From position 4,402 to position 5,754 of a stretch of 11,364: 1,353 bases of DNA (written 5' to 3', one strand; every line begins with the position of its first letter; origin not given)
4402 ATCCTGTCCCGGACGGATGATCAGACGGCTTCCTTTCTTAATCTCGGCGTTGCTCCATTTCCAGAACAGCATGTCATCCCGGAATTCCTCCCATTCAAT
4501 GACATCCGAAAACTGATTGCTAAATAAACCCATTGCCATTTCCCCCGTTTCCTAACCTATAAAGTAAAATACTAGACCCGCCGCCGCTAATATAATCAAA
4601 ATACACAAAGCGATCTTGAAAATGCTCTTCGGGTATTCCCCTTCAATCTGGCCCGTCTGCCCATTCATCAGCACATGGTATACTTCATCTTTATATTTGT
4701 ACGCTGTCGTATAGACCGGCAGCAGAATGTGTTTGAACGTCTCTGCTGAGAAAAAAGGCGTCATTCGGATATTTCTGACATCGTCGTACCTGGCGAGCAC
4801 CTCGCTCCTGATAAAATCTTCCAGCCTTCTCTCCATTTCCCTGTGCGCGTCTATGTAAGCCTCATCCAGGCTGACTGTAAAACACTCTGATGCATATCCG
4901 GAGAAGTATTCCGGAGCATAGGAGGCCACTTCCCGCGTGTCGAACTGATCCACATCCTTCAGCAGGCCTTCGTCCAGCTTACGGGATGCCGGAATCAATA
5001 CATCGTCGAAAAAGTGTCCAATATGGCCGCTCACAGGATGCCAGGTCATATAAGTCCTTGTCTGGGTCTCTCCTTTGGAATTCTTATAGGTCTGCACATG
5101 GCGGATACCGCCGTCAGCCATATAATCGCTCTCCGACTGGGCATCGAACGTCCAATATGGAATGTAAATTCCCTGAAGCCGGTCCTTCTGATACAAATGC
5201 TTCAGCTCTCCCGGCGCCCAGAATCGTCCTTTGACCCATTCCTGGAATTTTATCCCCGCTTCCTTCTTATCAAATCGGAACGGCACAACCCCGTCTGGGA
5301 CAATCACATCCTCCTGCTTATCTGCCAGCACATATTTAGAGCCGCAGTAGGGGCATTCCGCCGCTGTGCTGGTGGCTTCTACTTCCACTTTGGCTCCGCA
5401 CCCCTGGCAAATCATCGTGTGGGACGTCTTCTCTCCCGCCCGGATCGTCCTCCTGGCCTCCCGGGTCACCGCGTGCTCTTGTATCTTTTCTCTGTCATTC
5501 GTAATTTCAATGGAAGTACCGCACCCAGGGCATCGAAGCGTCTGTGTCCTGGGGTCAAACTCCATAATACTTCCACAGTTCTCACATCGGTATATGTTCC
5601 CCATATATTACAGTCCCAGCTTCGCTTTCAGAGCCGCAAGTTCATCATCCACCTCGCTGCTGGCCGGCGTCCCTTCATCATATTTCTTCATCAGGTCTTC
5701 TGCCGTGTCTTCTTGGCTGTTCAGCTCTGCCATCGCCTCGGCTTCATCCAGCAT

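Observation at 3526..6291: PspA - zinc-ribbon membrane protein - SPFH protein operon: a reduced version of the B. subtilis pspA-ydjGHI module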

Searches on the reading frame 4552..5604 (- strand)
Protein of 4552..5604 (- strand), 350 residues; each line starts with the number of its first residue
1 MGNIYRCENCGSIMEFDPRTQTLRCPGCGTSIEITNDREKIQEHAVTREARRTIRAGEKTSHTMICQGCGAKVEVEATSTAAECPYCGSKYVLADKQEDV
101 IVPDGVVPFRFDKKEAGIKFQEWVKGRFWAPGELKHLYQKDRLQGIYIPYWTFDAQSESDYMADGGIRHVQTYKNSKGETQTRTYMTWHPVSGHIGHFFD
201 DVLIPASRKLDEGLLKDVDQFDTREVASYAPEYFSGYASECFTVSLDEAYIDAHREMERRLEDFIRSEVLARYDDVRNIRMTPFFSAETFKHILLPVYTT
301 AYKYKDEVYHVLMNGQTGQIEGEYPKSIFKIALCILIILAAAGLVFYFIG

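Call 4: search_protein_families(library=pfam, proteins=[window:4552-5604:-], max_evalue=0.01)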
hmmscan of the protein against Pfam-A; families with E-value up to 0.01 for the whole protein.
window:4552-5604:- (350 aa): 18 families
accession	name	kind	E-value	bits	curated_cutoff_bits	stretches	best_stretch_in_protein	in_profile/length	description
PF08271.17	Zn_Ribbon_TF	-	1.5e-08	34.5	29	1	5-35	1-32/43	TFIIB zinc-binding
PF07295.17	DUF1451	-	2.5e-06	28.2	26.1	1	37-90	84-140/146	Zinc-ribbon containing domain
PF09723.15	Zn_ribbon_8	-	8.6e-06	26.1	34.4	0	5-30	6-34/41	Zinc ribbon domain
PF01155.25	HypA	-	6.5e-05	23.4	28.9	0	58-96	65-101/112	Hydrogenase/urease nickel incorporation, metallochaperone, hypA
PF12773.13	DZR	-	0.00016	22.2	27.3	0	61-90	10-33/45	Double zinc ribbon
PF13717.11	Zn_ribbon_4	-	0.00018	21.8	30.3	0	6-32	4-35/36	zinc-ribbon domain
PF06397.17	Desulfoferrod_N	-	0.00034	20.6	23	0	2-15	4-17/36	Desulfoferrodoxin, N-terminal domain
PF13920.12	zf-C3HC4_3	-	0.00047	20.3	27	0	60-90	20-45/49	Zinc finger, C3HC4 type (RING finger)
PF13719.11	Zn_ribbon_5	-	0.0015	18.7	29.3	0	83-97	4-18/37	zinc-ribbon domain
PF21344.3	Zn_ribbon_LysW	-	0.0021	18.1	27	0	66-89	3-29/46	Alpha-aminoadipate carrier protein LysW-like, globular domain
PF22289.1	DmmA-like_C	-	0.0022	18.4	27.4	0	7-35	4-31/44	Dimethylamine monooxygenase subunit DmmA-like, C-terminal domain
PF06221.18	zf-C2HC5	-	0.0028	18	25.8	0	63-100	17-53/54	Putative zinc finger motif, C2HC5-type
PF12647.12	RNHCP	-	0.0031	17.9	24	0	63-89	3-31/90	RNHCP domain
PF24441.1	DUF7560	-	0.0042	17.2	27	0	19-37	2-20/44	Family of unknown function (DUF7560)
PF23548.1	Zn_ribbon_FGT1_2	-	0.0042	17.1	27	0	64-89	3-28/35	FORGETTER1 second zinc ribbon domain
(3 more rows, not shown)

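Call 6: search_protein_families(library=ncbifam, proteins=[window:4552-5604:-], max_evalue=0.01)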
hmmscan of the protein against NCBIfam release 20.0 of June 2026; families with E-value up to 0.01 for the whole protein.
window:4552-5604:- (350 aa): 15 families
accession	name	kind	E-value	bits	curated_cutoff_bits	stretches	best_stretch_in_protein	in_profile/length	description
NF001607.0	PRK00398.1-4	equivalog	4.6e-10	39.1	89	2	3-32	8-38/53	DNA-directed RNA polymerase subunit P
NF001608.0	PRK00398.1-6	equivalog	9.8e-08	31.7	84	1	5-34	4-33/46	DNA-directed RNA polymerase subunit P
NF001606.0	PRK00398.1-3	equivalog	4.1e-07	29.7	72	0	66-97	5-35/44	DNA-directed RNA polymerase subunit P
TIGR02605.1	CxxC_CxxC_SSSS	subfamily_domain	8.5e-05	22.5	31.3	0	5-30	6-34/52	FmdB family zinc ribbon protein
NF011481.0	PRK14890.1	equivalog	9e-05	22.4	61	1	59-92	5-38/61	putative Zn-ribbon RNA-binding protein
NF041070.1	carrier_LysW_Arch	domain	0.00062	19.8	75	0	64-100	3-42/57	alpha-aminoadipate/glutamate carrier protein LysW/ArgW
TIGR02098.1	MJ0042_CXXC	domain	0.0013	18.4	20.9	0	23-37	3-17/38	MJ0042-type zinc finger domain-containing protein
TIGR00373.1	TIGR00373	equivalog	0.0015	18.1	149.5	0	46-96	93-143/162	transcription factor E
TIGR03655.1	anti_R_Lar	subfamily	0.0026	18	39.6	0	24-81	3-46/55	Lar family restriction alleviation protein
NF006335.0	PRK08565.1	equivalog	0.0047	14.5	1402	0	3-35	1053-1085/1116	DNA-directed RNA polymerase subunit B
NF001605.0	PRK00398.1-2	equivalog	0.0079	16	63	0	66-90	4-27/43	DNA-directed RNA polymerase subunit P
NF004910.0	PRK06266.1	equivalog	0.0083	15.3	180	0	5-43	125-164/185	transcription initiation factor E subunit alpha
TIGR03670.1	rpoB_arch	equivalog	0.0083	14.4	811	0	4-34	538-568/599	DNA-directed RNA polymerase subunit B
NF001604.0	PRK00398.1-1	equivalog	0.0092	15.6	103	0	3-32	2-33/48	DNA-directed RNA polymerase subunit P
TIGR00319.1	desulf_FeS4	domain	0.0098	15.6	36.05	0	2-15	5-18/34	desulfoferrodoxin FeS4 iron-binding domain-containing protein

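Call 9: find_homologous_proteins(query=window:4552-5604:-, max_evalue=0.001)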
Query window:4552-5604:- (350 aa): 1371 proteins with E <= 0.001 among 2592 candidates; the best 120 are listed.
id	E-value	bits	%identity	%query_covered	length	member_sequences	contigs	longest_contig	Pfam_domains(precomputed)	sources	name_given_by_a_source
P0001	3.3e-231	784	100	96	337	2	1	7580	PF08271.18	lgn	-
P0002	2.3e-159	548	68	91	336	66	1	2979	PF08271.18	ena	-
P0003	1.6e-155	536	67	91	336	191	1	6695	PF08271.18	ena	-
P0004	1.1e-148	513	62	99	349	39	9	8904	PF09723.16,PF08271.18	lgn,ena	-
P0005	3.1e-145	502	63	96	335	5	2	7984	PF24441.2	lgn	-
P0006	1.6e-143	496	63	96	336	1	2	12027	-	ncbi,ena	-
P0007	2.0e-140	486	60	93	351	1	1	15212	PF24441.2,PF07295.18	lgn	-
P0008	4.7e-139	481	61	95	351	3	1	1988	PF06221.19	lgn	-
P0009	2.1e-137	476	59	93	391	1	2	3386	-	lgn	-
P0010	2.2e-137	476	58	99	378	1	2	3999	-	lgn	-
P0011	2.6e-137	476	59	99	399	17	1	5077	-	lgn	-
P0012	3.6e-137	475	58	99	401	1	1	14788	PF21344.4,PF09723.16,PF08271.18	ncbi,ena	-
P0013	3.6e-137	475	58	99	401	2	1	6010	PF21344.4,PF09723.16,PF08271.18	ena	-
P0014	7.2e-137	474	58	100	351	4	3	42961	PF07295.18,PF01155.26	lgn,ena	-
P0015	9.2e-137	474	59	93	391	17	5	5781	PF23455.2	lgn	-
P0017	2.5e-136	472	58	99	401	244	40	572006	PF09723.16,PF08271.18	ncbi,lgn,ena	-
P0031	1.1e-132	460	57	95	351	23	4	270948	-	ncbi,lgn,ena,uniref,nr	ncbi:hypothetical protein B5E58_04085 [Tyzzerella sp. An114]|uniref:hypothetical protein n=1 Tax=Tyz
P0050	2.6e-130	453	56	95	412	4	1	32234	PF08271.18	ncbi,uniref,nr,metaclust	ncbi:hypothetical protein [Anaerobium acetethylicum]|uniref:Replication restart DNA helicase PriA n=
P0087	1.0e-121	424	51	99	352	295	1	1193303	PF07295.18,PF23548.2,PF23455.2,PF09723.16,PF08271.18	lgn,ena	-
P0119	5.5e-119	415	52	94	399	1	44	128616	-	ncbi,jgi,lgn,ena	-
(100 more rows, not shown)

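Call 19: find_encoding_contigs(protein=P0001, flank=10000, max_places=4)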
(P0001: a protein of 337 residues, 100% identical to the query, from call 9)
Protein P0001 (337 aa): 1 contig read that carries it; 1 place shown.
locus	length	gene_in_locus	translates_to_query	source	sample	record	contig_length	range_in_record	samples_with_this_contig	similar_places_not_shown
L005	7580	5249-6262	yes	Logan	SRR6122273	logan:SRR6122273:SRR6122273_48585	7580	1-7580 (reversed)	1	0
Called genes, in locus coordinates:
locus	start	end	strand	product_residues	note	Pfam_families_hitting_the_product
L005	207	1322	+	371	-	PF00465:Fe-ADH, PF25137:ADH_Fe_C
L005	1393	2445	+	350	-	PF08240:ADH_N, PF16912:Glu_dehyd_C (weak), PF00107:ADH_zinc_N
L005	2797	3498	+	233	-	-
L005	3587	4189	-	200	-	-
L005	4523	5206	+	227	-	PF04012:PspA_IM30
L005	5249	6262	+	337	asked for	PF08271:Zn_Ribbon_TF (faint)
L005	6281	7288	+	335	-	PF13421:Band_7_1, PF01145:Band_7 (weak)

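Call 20: find_encoding_contigs(protein=P0017, flank=6000, max_places=3)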
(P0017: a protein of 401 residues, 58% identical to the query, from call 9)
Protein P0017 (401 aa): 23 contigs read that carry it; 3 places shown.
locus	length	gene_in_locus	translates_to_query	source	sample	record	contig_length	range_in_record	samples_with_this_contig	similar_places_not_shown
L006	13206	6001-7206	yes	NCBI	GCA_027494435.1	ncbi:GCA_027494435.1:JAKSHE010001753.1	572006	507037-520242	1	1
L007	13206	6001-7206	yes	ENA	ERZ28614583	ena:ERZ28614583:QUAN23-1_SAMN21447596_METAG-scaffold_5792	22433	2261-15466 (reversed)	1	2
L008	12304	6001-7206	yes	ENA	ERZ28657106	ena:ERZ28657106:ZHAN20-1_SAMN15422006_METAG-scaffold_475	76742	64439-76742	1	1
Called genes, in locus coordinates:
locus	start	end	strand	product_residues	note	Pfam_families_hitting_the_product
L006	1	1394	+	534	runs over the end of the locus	PF04892:VanZ-LLP1, PF00768:Peptidase_S11, PF13354:Beta-lactamase2 (weak)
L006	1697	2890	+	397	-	PF00089:Trypsin, PF13365:Trypsin_2, PF00595:PDZ, PF13180:PDZ_2, PF17820:PDZ_6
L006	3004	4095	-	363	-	PF17853:GGDEF_2, PF13556:HTH_30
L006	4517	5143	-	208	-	PF08876:DUF1836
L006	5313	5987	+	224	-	PF04012:PspA_IM30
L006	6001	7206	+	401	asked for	PF08271:Zn_Ribbon_TF (faint), PF09723:Zn_ribbon_8 (faint)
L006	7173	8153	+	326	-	PF13421:Band_7_1, PF01145:Band_7 (weak), PF13240:Zn_Ribbon_1 (faint), PF13248:Zn_ribbon_3 (weak)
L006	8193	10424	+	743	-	PF00580:UvrD-helicase, PF01443:Viral_helicase1 (faint), PF13245:AAA_19, PF13604:AAA_30 (faint), PF13361:UvrD_C, PF13538:UvrD_C_2 (faint), PF21196:PcrA_UvrD_tudor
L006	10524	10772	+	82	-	-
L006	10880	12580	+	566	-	PF05958:tRNA_U5-meth_tr, PF05175:MTS, PF09445:Methyltransf_15 (weak), PF13847:Methyltransf_31, PF13649:Methyltransf_25 (weak)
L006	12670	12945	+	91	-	-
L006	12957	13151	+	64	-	PF17761:DUF1016_N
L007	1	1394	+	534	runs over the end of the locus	PF04892:VanZ-LLP1, PF00768:Peptidase_S11, PF13354:Beta-lactamase2 (weak)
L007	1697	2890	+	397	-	PF00089:Trypsin, PF13365:Trypsin_2, PF00595:PDZ, PF13180:PDZ_2, PF17820:PDZ_6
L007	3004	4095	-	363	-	PF17853:GGDEF_2, PF13556:HTH_30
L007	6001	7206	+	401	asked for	PF08271:Zn_Ribbon_TF (faint), PF09723:Zn_ribbon_8 (faint)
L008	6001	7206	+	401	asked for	PF08271:Zn_Ribbon_TF (faint), PF09723:Zn_ribbon_8 (faint)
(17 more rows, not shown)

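Call 21: find_encoding_contigs(protein=P0087, flank=6000, max_places=3)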
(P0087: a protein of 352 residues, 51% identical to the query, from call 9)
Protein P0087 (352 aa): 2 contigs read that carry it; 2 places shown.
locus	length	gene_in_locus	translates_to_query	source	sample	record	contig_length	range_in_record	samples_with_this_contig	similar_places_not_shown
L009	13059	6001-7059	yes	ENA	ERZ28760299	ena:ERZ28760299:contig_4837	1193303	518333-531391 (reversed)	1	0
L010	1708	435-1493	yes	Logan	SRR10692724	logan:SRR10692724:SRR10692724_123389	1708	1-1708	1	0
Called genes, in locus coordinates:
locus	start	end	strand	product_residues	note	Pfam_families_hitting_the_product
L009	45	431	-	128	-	PF14697:Fer4_21 (weak), PF12838:Fer4_7, PF13187:Fer4_9, PF12797:Fer4_2 (weak), PF12837:Fer4_6 (weak), PF13237:Fer4_10, PF00037:Fer4, PF13187:Fer4_9, +9 more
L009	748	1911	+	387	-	PF13679:Methyltransf_32, PF05206:TRM13 (weak), PF13649:Methyltransf_25 (weak), PF13847:Methyltransf_31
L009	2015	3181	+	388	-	PF13396:PLDc_N, PF13091:PLDc_2, PF00614:PLDc (weak)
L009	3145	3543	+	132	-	PF13091:PLDc_2, PF00614:PLDc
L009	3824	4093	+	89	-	-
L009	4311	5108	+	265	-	PF01678:DAP_epimerase (faint), PF26317:CntK_N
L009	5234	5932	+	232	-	PF04012:PspA_IM30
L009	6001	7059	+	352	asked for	PF07295:DUF1451 (faint), PF08271:Zn_Ribbon_TF (faint), PF09723:Zn_ribbon_8 (faint), PF23455:DUF7129 (faint), PF23548:Zn_ribbon_FGT1_2 (faint)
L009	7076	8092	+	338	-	PF13421:Band_7_1, PF01145:Band_7 (weak), PF12773:DZR (weak), PF13240:Zn_Ribbon_1, PF13248:Zn_ribbon_3 (weak)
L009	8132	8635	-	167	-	PF22629:ACT_AHAS_ss, PF10369:ALS_ss_C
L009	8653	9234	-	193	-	PF02775:TPP_enzyme_C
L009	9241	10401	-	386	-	PF02776:TPP_enzyme_N, PF00205:TPP_enzyme_M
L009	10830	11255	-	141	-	PF00155:Aminotran_1_2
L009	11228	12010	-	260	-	PF00155:Aminotran_1_2, PF01212:Beta_elim_lyase (faint), PF01041:DegT_DnrJ_EryC1 (weak)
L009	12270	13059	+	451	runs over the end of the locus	PF01488:Shikimate_DH (faint), PF02254:TrkA_N, PF02737:3HCDH_N (faint), PF03435:Sacchrp_dh_NADP (faint), PF03721:UDPG_MGDP_dh_N (weak), PF02080:TrkA_C, PF02254:TrkA_N, PF02080:TrkA_C, +3 more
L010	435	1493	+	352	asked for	PF07295:DUF1451 (faint), PF08271:Zn_Ribbon_TF (faint), PF09723:Zn_ribbon_8 (faint), PF23455:DUF7129 (faint), PF23548:Zn_ribbon_FGT1_2 (faint)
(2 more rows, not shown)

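Call 22: find_encoding_contigs(protein=P0031, flank=6000, max_places=3)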
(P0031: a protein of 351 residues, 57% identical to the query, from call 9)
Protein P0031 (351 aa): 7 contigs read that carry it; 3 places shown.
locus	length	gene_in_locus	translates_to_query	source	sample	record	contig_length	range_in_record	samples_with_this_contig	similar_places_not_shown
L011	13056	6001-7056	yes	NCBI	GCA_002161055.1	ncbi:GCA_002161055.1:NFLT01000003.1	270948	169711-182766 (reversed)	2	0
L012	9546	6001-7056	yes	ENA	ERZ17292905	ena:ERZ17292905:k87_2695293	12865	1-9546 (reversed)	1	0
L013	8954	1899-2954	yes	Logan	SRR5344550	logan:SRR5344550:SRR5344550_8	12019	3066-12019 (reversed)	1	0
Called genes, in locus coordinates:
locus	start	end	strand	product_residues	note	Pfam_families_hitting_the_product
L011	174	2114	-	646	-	PF00009:GTP_EFTU, PF01926:MMR_HSR1 (weak), PF22042:EF-G_D2 (weak), PF03764:EFG_IV, PF00679:EFG_C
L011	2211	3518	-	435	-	PF01053:Cys_Met_Meta_PP, PF00155:Aminotran_1_2 (weak), PF01041:DegT_DnrJ_EryC1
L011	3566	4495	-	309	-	PF00291:PALP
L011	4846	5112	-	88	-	-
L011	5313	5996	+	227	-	PF04012:PspA_IM30, PF06160:EzrA (faint)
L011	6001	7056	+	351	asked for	-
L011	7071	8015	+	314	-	PF13421:Band_7_1, PF01145:Band_7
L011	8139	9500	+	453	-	PF00092:VWA, PF13519:VWA_2, PF27268:CsxB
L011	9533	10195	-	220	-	-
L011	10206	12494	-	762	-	PF03717:PBP_dimer, PF00905:Transpeptidase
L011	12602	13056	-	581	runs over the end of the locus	PF05569:Peptidase_M56, PF00905:Transpeptidase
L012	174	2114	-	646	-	PF00009:GTP_EFTU, PF01926:MMR_HSR1 (weak), PF22042:EF-G_D2 (faint), PF03764:EFG_IV, PF00679:EFG_C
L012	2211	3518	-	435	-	PF01053:Cys_Met_Meta_PP, PF00155:Aminotran_1_2 (weak), PF01041:DegT_DnrJ_EryC1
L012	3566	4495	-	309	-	PF00291:PALP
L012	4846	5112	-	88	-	-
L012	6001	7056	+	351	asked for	-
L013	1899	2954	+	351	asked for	-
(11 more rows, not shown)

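Call 28: find_related_loci(query=A1, collection=metagenome_contigs, flank=6000)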
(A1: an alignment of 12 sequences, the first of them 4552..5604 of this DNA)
Query A1 (350 aa) in metagenome_contigs; peptide patterns used: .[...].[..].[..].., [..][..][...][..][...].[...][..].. (x = any residue, [..] = any of these).
600 stretches matched a pattern (row limit reached: there are more); 589 encode a relative of the query (tblastn E <= 1e-3); the best 80 are kept; 80 distinct loci.
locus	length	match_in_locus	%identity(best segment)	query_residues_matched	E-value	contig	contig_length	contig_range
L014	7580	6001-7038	58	3-348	4e-136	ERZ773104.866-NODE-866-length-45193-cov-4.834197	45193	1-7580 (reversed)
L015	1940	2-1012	54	10-346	6e-139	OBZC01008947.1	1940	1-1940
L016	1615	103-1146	52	1-348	2e-132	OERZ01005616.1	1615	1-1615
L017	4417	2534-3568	48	4-348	3e-120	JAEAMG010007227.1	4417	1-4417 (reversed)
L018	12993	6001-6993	51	3-332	1e-118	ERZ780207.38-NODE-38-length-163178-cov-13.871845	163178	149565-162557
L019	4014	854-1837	50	3-330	2e-115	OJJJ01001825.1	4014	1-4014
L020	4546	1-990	51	20-350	2e-112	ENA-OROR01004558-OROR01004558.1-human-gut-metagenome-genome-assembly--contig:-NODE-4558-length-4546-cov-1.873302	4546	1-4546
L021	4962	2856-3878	48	4-341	4e-109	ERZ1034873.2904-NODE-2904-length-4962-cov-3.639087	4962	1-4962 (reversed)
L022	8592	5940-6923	47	3-330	2e-104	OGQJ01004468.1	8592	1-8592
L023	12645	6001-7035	37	6-350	6e-80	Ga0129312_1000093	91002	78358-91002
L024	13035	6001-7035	37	6-350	6e-80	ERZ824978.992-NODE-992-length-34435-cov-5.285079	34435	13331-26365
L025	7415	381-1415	37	6-350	1e-79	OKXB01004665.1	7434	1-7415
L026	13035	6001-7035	37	6-350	8e-80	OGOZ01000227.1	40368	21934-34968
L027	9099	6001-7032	37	6-348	4e-77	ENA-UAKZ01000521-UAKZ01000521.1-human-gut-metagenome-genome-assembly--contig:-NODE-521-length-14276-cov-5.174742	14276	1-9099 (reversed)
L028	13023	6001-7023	37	6-350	7e-77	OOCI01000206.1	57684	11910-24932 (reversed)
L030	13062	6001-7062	35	6-350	3e-74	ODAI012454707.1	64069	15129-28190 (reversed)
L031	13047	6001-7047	38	7-347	8e-72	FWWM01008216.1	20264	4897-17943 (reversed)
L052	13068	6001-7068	32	7-350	2e-66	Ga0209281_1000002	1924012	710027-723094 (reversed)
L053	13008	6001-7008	36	3-330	2e-66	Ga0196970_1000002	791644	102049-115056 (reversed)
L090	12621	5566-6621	32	2-348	4e-63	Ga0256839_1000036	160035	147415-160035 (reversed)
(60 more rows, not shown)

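Call 34: search_protein_families(library=padloc, proteins=[window:4552-5604:-], max_evalue=0.001)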
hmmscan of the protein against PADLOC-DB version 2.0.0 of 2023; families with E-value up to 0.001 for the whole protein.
window:4552-5604:- (350 aa): 0 families

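Call 47: predict_structure(alignment_id=A2)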
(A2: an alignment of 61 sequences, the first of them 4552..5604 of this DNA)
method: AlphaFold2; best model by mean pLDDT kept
length: 350 residues; sequences in the alignment: 61
mean_pLDDT: 84.3   pTM: 0.78
mean pLDDT of the five models: 84.3, 83.8, 83.1, 82.3, 82.3
residues with pLDDT >= 90: 142; 70-90: 156; 50-70: 44; < 50: 8
segments of 3 or more residues with pLDDT < 50: 94-99
pLDDT, mean of each block of 10 residues (from residue 1): 66 78 82 81 90 78 70 69 67 50 82 88 86 71 83 96 97 93 96 96 88 81 82 68 89 96 97 97 96 90 83 91 87 94 94
secondary structure, 60 per line:
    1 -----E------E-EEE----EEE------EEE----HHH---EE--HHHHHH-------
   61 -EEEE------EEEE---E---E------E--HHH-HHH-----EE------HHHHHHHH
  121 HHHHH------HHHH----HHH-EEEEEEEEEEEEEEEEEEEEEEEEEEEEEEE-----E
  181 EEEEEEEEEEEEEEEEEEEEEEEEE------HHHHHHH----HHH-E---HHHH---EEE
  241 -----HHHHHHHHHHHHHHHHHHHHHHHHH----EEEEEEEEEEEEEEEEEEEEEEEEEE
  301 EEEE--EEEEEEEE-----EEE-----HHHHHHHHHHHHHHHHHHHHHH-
elements in order: E15-17 E22-24 E31-33 H48-53 E62-65 E72-75 H113-125 H132-135 E144-174 E180-205 H212-218 H231-234 E238-240 H246-270 E275-304 E307-314 E320-322 H328-349

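Call 52: search_protein_representatives(protein=window:4552-5604:-)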
Query: 350 residues. Proteins with E-value up to 0.001 (for the whole library): 7032; up to 1e-10: 4344; up to 1e-30: 964. The best 150 are listed.
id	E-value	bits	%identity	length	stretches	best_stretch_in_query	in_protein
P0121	2.9e-115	401.5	49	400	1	3-346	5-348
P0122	2.1e-90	319.7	43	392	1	4-348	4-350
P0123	1.8e-89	316.7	42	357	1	2-348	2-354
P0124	1.5e-87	310.3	39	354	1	4-347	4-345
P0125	7.5e-87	308.0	48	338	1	84-346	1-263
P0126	8.4e-84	298.0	38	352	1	4-345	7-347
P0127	4.4e-83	295.6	38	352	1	5-348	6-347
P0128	1.1e-82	294.3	39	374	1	4-349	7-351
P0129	1.5e-82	293.9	38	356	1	1-347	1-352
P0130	4.8e-78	279.1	38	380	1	3-349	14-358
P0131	5.7e-78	278.8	37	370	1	4-346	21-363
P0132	9.8e-77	274.8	39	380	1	5-348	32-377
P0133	9.6e-71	255.1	35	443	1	3-346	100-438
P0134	2.2e-70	253.9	37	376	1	5-347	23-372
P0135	9.7e-69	248.5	35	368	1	4-349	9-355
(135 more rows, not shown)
